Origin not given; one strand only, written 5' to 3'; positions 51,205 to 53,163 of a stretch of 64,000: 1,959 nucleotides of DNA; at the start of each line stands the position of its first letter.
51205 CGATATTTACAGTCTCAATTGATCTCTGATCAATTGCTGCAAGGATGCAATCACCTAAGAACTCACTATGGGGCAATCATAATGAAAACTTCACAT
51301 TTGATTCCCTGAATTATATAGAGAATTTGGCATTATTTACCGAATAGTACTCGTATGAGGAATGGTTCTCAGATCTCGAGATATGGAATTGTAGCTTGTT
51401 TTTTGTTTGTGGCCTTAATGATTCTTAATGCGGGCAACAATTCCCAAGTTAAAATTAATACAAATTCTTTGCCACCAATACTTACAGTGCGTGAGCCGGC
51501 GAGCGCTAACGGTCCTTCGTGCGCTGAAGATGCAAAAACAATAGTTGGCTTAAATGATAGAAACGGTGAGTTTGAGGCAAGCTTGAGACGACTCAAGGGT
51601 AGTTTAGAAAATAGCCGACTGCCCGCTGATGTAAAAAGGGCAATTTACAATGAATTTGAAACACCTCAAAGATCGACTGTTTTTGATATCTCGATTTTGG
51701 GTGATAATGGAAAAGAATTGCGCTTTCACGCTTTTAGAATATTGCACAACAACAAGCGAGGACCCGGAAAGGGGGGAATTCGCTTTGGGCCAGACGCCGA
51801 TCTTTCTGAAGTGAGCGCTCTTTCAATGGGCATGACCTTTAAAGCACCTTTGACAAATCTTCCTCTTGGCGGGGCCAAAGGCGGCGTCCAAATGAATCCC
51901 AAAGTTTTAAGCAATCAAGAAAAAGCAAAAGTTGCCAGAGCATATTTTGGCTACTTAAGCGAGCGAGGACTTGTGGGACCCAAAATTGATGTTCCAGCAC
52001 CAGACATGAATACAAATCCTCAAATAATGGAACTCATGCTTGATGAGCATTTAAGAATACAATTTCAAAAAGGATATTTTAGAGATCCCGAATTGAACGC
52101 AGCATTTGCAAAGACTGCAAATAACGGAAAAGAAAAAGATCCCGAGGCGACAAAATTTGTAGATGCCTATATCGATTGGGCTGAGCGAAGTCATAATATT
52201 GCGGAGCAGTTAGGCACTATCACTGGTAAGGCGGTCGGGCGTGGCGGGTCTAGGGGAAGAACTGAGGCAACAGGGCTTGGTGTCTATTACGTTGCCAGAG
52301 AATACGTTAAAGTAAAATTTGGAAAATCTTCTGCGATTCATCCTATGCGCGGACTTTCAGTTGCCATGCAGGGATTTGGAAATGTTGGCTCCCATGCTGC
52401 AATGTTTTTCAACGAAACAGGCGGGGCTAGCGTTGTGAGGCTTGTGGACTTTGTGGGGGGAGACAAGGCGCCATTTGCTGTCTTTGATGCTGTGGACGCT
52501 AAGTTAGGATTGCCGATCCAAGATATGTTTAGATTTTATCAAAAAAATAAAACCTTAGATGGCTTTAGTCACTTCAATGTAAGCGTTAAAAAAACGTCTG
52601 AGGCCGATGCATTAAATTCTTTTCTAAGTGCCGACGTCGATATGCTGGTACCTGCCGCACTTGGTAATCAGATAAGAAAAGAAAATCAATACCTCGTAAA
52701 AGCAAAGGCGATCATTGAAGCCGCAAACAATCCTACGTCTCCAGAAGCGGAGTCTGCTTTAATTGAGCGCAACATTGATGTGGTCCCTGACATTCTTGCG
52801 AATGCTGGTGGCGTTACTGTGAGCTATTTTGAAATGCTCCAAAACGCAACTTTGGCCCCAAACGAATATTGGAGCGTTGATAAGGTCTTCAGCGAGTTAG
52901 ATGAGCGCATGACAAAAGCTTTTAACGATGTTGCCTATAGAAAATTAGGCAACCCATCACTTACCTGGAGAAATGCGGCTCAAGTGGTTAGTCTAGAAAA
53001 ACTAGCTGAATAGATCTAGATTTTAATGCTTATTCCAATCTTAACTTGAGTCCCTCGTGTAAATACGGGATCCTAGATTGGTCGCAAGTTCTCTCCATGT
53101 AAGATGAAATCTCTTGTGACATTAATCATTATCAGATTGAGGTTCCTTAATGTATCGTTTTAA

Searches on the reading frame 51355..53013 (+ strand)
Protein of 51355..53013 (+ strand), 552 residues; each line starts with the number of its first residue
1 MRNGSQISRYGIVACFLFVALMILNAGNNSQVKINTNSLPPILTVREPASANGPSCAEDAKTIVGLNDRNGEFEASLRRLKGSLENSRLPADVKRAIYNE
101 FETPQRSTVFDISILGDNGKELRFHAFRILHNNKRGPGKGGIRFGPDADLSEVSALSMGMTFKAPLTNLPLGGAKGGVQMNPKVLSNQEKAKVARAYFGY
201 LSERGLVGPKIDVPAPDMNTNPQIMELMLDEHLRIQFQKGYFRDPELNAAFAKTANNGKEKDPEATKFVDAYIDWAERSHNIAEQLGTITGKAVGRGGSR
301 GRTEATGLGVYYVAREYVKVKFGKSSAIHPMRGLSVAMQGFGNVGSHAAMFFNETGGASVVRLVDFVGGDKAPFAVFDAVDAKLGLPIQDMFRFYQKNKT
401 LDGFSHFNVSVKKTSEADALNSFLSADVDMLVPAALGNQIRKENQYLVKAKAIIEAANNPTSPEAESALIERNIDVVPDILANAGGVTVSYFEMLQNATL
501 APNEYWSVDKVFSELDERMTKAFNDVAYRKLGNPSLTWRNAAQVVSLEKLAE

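Call 38: search_protein_families(library=pfam, proteins=[window:51355-53013:+], max_evalue=0.00001)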
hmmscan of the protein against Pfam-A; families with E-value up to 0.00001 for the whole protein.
window:51355-53013:+ (552 aa): 2 families
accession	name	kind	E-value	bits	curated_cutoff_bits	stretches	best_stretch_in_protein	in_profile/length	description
PF00208.27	ELFV_dehydrog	-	1.8e-50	172.3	23.4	1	297-552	1-235/241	Glutamate/Leucine/Phenylalanine/Valine dehydrogenase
PF02812.23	ELFV_dehydrog_N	-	9.6e-39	132.5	25.3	1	104-231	1-126/129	Glu/Leu/Phe/Val dehydrogenase, dimerisation domain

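Call 39: find_homologous_proteins(query=window:51355-53010:+, max_evalue=1e-50)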
Query window:51355-53010:+ (552 aa): 7759 proteins with E <= 1e-50 among 8000 candidates; the best 120 are listed.
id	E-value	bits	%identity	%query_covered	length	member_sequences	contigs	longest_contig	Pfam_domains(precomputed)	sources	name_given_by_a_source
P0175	0.0e+0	1236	100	100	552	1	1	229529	PF02812.24,PF00208.28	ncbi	-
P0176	1.2e-215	735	62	100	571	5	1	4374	PF02812.24,PF00208.28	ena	-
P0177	1.2e-176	607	55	97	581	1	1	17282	PF02812.24,PF00208.28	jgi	jgi:glutamate dehydrogenase/leucine dehydrogenase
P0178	1.5e-176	606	57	94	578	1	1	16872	PF02812.24,PF00208.28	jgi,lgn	jgi:glutamate dehydrogenase/leucine dehydrogenase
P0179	2.1e-165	570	56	87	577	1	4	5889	PF02812.24,PF00208.28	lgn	-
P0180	4.1e-155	536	51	91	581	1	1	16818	PF02812.24,PF00208.28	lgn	-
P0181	8.9e-83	297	42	82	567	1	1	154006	PF02812.24,PF00208.28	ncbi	-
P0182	1.1e-75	274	40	81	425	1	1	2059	PF02812.24,PF00208.28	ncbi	ncbi:MAG: Glu/Leu/Phe/Val dehydrogenase [Candidatus Nanohaloarchaea archaeon]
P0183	7.0e-75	271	35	87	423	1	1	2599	PF02812.24,PF00208.28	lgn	-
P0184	1.3e-74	270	35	87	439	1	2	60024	PF02812.24,PF00208.28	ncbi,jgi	jgi:glutamate dehydrogenase/leucine dehydrogenase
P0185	1.3e-74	270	38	83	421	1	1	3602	PF02812.24,PF00208.28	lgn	-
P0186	1.3e-74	270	38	87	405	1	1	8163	PF02812.24,PF00208.28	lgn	-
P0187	1.7e-74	270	35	87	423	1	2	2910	PF02812.24,PF00208.28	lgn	-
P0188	1.7e-74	270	36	87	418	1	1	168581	PF02812.24,PF00208.28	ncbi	-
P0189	1.7e-74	270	37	88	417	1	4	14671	PF02812.24,PF00208.28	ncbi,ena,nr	ncbi:Glu/Leu/Phe/Val dehydrogenase [Candidatus Microgenomates bacterium]|nr:Glu/Leu/Phe/Val dehydrog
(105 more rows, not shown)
